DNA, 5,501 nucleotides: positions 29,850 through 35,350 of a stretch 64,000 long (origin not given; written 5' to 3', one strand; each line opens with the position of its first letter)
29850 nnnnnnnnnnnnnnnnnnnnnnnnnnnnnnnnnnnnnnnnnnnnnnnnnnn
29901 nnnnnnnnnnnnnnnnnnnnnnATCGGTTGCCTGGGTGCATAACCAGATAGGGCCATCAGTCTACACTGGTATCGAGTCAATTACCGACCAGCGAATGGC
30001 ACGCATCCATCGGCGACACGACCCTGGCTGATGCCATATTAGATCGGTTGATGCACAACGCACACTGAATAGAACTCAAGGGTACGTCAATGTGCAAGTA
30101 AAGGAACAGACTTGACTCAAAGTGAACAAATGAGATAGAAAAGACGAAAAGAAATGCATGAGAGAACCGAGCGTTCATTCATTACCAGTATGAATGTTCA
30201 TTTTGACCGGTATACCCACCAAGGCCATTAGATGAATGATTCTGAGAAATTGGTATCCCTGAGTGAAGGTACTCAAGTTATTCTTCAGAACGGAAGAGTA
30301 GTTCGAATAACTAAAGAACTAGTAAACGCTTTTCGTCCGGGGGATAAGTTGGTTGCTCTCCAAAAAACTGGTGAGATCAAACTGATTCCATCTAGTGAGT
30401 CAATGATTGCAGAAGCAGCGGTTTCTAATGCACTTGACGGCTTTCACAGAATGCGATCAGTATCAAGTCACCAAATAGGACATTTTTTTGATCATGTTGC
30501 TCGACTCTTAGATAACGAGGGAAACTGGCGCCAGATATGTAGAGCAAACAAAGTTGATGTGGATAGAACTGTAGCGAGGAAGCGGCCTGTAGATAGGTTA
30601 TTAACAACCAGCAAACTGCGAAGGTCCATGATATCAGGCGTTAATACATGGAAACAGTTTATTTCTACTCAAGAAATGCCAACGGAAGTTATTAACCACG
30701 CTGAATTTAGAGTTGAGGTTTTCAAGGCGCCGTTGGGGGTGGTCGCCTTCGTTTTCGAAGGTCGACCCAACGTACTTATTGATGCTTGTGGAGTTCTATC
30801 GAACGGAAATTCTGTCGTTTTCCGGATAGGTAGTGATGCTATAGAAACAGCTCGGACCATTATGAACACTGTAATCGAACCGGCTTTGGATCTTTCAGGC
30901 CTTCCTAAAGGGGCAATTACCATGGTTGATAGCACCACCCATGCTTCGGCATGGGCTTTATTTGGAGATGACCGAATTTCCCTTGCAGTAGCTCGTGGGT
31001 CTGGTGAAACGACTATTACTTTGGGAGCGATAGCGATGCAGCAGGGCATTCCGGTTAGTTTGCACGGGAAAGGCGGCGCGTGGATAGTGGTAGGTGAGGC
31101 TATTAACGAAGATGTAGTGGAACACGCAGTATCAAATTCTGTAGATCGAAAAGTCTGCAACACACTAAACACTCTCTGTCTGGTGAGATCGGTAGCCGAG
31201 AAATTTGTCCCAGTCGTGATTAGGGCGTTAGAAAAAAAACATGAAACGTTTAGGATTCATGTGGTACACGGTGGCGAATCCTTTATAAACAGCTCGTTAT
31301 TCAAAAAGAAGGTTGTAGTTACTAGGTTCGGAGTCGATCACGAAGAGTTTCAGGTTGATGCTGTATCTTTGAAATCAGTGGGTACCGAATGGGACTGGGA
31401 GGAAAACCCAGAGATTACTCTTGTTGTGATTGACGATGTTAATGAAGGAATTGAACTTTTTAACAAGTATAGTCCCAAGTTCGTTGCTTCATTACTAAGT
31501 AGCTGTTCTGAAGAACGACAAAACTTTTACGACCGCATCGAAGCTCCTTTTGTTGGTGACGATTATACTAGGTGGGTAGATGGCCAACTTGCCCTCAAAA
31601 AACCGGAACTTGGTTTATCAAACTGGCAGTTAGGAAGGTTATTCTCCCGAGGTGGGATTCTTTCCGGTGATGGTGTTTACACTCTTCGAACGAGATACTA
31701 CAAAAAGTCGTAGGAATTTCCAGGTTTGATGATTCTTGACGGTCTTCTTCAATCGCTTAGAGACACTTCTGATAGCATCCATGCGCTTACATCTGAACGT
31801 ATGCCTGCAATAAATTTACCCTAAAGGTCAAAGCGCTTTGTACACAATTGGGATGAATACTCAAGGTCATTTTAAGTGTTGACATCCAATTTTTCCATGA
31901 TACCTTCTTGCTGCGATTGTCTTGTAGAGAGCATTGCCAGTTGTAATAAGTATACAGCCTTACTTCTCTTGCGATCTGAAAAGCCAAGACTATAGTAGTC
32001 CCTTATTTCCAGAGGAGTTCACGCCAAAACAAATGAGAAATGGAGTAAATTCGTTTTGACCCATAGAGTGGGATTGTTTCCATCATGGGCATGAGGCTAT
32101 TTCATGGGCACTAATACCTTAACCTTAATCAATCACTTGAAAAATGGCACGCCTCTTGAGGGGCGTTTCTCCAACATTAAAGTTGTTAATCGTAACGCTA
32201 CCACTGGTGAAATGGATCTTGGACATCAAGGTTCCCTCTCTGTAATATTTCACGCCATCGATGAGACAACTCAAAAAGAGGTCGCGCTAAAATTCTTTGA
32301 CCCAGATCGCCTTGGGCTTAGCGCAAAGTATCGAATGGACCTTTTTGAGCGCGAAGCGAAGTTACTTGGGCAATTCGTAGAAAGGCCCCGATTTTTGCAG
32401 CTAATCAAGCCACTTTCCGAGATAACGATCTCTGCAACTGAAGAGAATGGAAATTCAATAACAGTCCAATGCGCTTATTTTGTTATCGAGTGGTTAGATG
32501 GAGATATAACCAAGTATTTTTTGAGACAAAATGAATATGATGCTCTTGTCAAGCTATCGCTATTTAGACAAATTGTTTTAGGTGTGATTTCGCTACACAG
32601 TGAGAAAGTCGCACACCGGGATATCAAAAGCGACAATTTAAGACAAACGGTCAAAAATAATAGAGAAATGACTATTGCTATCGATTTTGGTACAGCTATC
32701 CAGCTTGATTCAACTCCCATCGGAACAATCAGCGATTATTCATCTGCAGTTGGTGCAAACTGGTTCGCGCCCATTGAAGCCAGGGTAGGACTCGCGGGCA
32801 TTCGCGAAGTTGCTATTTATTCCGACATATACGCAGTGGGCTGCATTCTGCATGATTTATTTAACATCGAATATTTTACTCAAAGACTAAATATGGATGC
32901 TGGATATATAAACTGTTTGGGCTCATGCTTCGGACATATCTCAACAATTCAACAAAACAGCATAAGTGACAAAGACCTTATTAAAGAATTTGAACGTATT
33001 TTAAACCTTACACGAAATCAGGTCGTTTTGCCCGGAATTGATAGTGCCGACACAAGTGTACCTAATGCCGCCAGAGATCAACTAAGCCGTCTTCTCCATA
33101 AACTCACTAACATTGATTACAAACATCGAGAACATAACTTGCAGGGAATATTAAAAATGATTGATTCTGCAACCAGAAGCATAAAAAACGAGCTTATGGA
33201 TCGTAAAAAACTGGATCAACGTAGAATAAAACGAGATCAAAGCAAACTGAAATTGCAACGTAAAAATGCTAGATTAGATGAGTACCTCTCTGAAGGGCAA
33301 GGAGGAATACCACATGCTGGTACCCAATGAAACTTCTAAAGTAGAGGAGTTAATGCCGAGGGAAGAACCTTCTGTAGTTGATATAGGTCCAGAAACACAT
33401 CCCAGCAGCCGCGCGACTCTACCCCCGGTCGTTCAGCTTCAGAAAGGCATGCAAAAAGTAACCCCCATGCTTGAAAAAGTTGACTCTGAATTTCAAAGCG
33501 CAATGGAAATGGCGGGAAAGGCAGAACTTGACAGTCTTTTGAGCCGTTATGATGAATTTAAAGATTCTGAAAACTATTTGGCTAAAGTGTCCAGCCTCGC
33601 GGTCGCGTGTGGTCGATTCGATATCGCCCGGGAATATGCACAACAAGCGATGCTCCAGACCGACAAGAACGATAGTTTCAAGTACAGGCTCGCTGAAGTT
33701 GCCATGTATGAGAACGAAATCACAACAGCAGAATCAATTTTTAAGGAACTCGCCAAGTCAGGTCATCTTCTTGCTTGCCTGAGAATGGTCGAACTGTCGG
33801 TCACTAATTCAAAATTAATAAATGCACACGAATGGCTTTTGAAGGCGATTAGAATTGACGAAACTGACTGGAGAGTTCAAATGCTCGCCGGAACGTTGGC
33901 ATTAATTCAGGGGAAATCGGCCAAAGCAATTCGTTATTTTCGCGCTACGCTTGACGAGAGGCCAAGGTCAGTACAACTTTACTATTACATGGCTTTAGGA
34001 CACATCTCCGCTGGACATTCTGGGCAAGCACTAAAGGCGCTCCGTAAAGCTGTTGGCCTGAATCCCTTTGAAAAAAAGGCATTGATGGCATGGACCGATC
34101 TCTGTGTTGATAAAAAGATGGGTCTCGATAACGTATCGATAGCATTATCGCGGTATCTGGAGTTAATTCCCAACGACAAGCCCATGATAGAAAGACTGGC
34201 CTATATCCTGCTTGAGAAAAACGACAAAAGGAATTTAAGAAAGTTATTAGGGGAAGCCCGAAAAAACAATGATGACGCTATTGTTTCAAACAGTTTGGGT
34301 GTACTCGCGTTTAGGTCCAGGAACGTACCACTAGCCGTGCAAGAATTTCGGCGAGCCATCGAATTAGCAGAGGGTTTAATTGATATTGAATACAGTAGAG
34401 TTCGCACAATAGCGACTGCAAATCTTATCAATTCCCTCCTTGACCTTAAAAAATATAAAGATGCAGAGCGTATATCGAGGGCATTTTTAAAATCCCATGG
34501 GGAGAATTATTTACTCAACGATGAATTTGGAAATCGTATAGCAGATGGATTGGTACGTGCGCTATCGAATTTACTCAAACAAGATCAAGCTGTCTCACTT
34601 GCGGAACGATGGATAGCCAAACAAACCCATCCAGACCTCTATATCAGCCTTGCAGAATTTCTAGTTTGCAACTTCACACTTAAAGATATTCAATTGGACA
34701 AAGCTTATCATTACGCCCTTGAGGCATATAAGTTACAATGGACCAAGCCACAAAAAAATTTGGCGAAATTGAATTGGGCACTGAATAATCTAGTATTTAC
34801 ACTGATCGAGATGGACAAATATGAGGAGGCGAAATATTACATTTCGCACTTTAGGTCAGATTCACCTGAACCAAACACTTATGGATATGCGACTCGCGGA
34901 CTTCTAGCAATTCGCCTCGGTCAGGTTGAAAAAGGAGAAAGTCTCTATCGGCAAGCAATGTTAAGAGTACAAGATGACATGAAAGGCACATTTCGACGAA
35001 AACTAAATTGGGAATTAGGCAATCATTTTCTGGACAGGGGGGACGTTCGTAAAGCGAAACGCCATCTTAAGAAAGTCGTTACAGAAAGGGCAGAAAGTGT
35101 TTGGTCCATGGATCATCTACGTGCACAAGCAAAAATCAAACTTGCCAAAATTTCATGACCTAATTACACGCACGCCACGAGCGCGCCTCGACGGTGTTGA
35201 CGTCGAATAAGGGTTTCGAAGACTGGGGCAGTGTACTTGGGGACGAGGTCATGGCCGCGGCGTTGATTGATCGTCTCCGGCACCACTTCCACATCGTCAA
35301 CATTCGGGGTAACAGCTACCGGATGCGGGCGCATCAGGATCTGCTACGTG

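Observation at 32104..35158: Translationally coupled Ser/Thr kinase + 615-aa TPR protein pair, boxed in by IS21-type scars inside a defence-type island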

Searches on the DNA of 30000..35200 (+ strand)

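Call 9: search_dna_similar(query=window:30000-35200:+, collection=plasmids, mode=near)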
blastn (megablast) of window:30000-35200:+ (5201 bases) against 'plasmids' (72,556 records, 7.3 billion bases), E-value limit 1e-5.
No match.

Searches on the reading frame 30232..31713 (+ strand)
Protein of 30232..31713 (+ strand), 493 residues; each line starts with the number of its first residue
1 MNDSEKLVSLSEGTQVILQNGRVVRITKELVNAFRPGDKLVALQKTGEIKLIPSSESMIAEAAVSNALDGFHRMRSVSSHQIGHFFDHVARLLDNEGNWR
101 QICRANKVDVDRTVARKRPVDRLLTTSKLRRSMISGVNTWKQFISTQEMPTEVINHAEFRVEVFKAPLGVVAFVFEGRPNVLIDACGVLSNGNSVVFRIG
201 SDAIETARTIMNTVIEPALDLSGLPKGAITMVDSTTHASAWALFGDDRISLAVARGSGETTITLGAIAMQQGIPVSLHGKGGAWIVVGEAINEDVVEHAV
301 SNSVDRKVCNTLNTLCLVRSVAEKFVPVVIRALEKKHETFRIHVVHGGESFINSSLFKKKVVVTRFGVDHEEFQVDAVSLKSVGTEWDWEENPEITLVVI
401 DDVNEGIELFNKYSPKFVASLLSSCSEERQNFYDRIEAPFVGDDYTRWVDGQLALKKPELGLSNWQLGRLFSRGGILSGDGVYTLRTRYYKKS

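Call 3: search_protein_families(library=pfam, proteins=[window:30232-31713:+], max_evalue=0.1)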
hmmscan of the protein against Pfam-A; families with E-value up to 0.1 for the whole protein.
window:30232-31713:+ (493 aa): 1 family
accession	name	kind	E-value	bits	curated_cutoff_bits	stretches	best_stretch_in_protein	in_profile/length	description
PF00171.27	Aldedh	-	1.7e-11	43.8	23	1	49-335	20-295/461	Aldehyde dehydrogenase family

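Call 4: search_protein_families(library=padloc, proteins=[window:30232-31713:+], max_evalue=0.1)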
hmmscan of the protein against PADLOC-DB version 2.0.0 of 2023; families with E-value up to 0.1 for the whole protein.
window:30232-31713:+ (493 aa): 0 families

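Call 7: search_protein_families(library=ncbifam, proteins=[window:30232-31713:+], max_evalue=0.01)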
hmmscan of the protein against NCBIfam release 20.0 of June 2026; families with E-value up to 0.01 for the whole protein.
window:30232-31713:+ (493 aa): 11 families
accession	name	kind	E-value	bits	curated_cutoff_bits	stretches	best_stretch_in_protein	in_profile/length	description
NF001221.0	PRK00197.1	equivalog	5.7e-39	134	289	1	62-464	9-389/418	glutamate-5-semialdehyde dehydrogenase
TIGR00407.1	proA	equivalog_domain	4.9e-30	104.6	317.45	1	99-452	31-368/398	glutamate-5-semialdehyde dehydrogenase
TIGR01092.1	P5CS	equivalog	1.1e-17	63.6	796.75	1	9-474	242-674/715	delta l-pyrroline-5-carboxylate synthetase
NF042993.1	AlphKGSA_gudD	equivalog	2e-08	33.5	770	1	50-331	34-305/481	alpha-ketoglutaric semialdehyde dehydrogenase GucD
NF007497.0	PRK10090.1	equivalog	9.4e-06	24.7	500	1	160-335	135-311/480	aldehyde dehydrogenase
NF052305.1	DioxValDhHalo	equivalog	3.4e-05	23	750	1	160-333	134-308/483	2,5-dioxovalerate dehydrogenase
NF008772.0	PRK11809.1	equivalog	9.3e-05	20.2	1750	1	188-334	792-942/1318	trifunctional transcriptional regulator/proline dehydrogenase/L-glutamate gamma-semialdehyde dehydrogenase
TIGR01238.1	D1pyr5carbox3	equivalog_domain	0.00018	20.2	485.2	1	188-334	184-331/500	L-glutamate gamma-semialdehyde dehydrogenase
NF011927.0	PRK15398.1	subfamily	0.00072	18.3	403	1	166-323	128-286/465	aldehyde dehydrogenase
NF050026.1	AcaldDHExaC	equivalog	0.0009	18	900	1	142-283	127-264/503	acetaldehyde dehydrogenase ExaC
NF010378.0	PRK13805.1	equivalog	0.0023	15.8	951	1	188-326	134-270/872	bifunctional acetaldehyde-CoA/alcohol dehydrogenase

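Call 105: search_protein_families(library=phrogs, proteins=[window:30232-31710:+], max_evalue=0.001)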
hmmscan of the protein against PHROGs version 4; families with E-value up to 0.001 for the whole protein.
window:30232-31710:+ (493 aa): 1 family
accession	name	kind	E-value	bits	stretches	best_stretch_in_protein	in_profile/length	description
phrog_13417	-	unknown function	5.9e-18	66.4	1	155-336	99-280/417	-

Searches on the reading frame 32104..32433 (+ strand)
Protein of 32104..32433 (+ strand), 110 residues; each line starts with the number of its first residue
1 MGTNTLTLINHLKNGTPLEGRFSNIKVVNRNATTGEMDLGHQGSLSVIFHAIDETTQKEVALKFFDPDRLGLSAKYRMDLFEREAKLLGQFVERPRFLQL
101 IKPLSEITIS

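Call 73: search_protein_families(library=padloc, proteins=[window:32104-32433:+], max_evalue=1)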
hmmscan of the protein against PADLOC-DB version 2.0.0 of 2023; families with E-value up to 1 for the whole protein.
seq(110 aa): 6 families
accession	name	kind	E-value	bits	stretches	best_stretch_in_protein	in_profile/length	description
PDLC04053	PD-T4-6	-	5.5e-05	20.8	1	42-92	19-67/311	-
PDLC04042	PD-T4-6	-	0.00016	19.4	1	42-91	19-66/292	-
PDLC04138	mad6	-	0.00016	18.7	1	42-99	61-116/659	mads_6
PDLC04054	PD-T4-6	-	0.0004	17.9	1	42-88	20-64/347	-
PDLC04043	PD-T4-6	-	0.0039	14.3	1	42-92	25-73/452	-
PDLC04064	PD-T4-6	-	0.013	12.4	1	39-91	28-77/369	-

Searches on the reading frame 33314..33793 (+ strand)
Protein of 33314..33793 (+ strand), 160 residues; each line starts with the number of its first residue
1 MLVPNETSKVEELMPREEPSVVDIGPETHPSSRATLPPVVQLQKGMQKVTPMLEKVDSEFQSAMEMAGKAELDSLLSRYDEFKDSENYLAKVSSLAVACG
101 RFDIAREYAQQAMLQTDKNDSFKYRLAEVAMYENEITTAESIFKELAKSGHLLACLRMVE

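Call 73: search_protein_families(library=padloc, proteins=[window:33314-33793:+], max_evalue=1)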
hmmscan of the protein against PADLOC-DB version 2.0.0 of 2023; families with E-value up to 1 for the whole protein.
seq(160 aa): 1 family
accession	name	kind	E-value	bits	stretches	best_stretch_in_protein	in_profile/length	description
PDLC04094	SIR2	-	0.0041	14.4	1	39-115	35-110/399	-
